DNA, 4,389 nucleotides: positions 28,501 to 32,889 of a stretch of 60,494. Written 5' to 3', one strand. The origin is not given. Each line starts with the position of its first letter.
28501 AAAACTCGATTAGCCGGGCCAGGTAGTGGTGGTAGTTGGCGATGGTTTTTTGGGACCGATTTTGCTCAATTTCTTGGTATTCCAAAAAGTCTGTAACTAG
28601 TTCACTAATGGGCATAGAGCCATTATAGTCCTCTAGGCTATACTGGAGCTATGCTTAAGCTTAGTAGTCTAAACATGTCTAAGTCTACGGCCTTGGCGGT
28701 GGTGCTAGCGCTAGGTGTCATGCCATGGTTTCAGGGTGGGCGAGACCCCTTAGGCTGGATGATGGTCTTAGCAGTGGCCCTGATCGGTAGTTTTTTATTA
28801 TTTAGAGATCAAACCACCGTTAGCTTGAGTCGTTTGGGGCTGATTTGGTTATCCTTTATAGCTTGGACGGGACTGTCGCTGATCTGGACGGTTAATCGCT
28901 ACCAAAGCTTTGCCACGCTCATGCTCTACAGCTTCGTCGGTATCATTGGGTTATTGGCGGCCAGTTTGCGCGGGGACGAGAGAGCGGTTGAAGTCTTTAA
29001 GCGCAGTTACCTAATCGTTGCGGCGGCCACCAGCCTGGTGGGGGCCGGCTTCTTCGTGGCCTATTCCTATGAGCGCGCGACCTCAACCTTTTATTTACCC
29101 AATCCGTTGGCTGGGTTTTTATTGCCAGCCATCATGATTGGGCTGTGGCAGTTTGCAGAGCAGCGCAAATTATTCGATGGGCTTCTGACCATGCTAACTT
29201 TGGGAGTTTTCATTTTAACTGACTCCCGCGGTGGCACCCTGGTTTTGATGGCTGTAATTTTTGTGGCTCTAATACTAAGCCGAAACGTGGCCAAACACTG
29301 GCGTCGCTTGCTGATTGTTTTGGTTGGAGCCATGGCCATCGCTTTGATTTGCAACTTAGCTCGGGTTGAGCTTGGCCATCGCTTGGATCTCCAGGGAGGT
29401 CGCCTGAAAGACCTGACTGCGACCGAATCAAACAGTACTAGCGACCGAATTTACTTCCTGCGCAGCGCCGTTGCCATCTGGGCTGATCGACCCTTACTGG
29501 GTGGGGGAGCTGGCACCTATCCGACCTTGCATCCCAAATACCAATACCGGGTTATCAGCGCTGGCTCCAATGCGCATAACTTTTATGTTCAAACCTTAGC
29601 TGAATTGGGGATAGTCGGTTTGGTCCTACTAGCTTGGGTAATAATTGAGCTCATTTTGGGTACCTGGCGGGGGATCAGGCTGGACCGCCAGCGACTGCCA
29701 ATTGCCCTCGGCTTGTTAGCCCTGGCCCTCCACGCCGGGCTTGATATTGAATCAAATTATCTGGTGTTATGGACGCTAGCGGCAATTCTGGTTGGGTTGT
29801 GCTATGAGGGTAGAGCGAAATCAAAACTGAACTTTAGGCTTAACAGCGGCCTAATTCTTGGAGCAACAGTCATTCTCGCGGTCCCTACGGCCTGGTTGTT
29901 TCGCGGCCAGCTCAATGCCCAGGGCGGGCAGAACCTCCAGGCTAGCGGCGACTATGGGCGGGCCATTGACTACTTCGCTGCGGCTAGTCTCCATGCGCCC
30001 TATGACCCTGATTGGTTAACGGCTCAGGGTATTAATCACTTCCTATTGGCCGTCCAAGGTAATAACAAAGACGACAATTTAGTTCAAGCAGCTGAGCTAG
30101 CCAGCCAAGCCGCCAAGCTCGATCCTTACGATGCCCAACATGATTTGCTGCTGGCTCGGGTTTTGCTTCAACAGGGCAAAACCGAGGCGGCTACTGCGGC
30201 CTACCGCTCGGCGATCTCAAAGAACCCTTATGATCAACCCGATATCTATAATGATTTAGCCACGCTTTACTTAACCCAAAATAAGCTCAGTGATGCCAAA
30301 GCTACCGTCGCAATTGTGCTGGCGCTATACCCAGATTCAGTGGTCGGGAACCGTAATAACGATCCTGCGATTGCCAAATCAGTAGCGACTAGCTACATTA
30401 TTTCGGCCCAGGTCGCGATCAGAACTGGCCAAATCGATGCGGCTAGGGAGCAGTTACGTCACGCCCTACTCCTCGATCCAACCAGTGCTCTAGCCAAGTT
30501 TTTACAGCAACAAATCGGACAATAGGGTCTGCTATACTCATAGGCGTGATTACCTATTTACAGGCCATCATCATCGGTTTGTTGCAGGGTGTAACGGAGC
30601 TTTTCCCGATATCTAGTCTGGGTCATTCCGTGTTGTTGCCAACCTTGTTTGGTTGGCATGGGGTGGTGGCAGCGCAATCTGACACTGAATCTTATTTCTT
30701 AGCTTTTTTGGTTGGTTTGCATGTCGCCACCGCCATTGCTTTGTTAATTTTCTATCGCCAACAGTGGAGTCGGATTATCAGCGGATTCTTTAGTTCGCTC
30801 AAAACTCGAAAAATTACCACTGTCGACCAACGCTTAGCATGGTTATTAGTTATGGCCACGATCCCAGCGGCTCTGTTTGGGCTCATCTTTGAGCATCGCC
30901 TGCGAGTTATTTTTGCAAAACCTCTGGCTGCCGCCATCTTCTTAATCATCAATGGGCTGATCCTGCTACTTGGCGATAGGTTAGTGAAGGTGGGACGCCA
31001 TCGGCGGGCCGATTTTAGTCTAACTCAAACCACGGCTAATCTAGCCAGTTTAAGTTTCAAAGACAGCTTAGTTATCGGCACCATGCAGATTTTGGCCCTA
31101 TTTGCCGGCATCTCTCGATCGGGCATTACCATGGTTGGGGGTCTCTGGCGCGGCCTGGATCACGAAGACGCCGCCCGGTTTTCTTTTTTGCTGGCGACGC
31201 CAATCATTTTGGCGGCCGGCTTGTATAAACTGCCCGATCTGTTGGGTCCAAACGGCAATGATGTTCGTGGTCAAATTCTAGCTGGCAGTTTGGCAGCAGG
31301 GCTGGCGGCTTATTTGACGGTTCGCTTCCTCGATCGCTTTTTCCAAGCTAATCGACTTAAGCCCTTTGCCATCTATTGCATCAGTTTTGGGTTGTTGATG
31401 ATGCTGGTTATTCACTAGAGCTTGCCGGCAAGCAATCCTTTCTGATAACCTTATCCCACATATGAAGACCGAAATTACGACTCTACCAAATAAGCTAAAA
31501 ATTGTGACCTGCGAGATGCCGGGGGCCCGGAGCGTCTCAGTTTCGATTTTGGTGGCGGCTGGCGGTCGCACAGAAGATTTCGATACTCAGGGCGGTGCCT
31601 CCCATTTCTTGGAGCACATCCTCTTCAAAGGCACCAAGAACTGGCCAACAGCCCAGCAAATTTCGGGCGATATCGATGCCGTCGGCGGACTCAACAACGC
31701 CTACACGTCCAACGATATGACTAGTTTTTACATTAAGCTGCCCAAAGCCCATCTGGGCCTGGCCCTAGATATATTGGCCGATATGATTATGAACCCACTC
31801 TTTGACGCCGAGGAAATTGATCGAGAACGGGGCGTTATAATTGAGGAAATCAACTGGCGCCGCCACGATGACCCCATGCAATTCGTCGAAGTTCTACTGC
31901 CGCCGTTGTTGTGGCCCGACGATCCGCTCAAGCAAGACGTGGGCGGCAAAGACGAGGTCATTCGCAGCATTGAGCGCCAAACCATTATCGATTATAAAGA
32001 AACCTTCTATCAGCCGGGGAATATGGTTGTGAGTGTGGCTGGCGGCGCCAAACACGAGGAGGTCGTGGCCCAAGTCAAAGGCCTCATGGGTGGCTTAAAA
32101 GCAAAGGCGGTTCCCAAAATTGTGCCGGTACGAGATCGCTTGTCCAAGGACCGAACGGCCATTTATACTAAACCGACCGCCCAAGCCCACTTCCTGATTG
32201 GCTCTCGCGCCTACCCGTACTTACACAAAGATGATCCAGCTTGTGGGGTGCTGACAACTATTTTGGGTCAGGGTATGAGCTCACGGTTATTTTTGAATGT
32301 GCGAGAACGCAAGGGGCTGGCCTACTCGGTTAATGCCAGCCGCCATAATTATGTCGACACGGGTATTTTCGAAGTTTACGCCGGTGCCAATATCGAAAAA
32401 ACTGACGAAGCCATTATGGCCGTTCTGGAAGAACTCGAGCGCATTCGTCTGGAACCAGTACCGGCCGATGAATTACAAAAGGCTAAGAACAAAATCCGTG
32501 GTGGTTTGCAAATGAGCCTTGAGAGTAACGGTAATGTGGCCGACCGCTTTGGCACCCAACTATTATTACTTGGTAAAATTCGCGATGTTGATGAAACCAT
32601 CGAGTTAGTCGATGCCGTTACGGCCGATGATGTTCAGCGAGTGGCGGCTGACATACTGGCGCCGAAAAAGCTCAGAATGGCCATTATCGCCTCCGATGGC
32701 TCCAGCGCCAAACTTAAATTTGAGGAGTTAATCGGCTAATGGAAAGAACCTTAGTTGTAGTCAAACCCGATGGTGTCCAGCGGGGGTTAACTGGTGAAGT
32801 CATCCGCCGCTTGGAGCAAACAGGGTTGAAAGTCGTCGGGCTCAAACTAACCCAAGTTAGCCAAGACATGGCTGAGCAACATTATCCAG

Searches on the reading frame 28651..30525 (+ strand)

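Call 73: search_protein_families(library=ncbifam, proteins=[window:28651-30525:+], max_evalue=1e-10)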
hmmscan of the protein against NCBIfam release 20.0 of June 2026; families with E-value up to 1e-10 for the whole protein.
window:28651-30525:+ (624 aa): 2 families
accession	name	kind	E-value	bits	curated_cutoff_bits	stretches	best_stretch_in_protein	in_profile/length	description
TIGR03097.1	PEP_O_lig_1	hypoth_equivalog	1.1e-11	44.2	188.1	1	38-347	50-354/408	putative O-glycosylation ligase, exosortase A system-associated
TIGR02917.1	PEP_TPR_lipo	equivalog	7.5e-11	40.6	312.2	0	426-612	370-532/899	XrtA/PEP-CTERM system TPR-repeat protein PrsT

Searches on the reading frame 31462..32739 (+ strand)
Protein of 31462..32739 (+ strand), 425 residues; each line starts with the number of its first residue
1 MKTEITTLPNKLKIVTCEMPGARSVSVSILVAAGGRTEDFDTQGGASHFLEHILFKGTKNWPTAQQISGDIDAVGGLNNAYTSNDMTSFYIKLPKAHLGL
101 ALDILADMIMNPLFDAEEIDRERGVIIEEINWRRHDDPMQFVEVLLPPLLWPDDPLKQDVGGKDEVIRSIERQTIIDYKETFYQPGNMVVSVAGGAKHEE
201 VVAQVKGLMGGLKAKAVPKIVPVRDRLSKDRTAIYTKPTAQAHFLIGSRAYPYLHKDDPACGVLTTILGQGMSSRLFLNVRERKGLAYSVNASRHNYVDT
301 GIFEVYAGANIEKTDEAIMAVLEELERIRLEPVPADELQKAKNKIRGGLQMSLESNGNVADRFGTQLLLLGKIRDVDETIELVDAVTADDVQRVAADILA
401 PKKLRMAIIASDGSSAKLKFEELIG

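Call 73: search_protein_families(library=ncbifam, proteins=[window:31462-32739:+], max_evalue=1e-10)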
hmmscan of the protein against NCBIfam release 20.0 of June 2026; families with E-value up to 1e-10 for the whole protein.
window:31462-32739:+ (425 aa): 4 families
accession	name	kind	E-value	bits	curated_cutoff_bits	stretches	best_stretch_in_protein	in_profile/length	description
NF047422.1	YfmF_fam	equivalog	7.6e-33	114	285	1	90-398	90-401/412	EF-P 5-aminopentanol modification-associated protein YfmF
NF047421.1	YfmH_fam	equivalog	2.9e-31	109.1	250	1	36-410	52-422/425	EF-P 5-aminopentanol modification-associated protein YfmH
TIGR02110.1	PQQ_syn_pqqF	equivalog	1.5e-23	83.5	320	1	7-220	4-218/697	pyrroloquinoline quinone biosynthesis protein PqqF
NF011681.0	PRK15101.1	equivalog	3.3e-22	78.4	765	1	26-336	66-387/961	pitrilysin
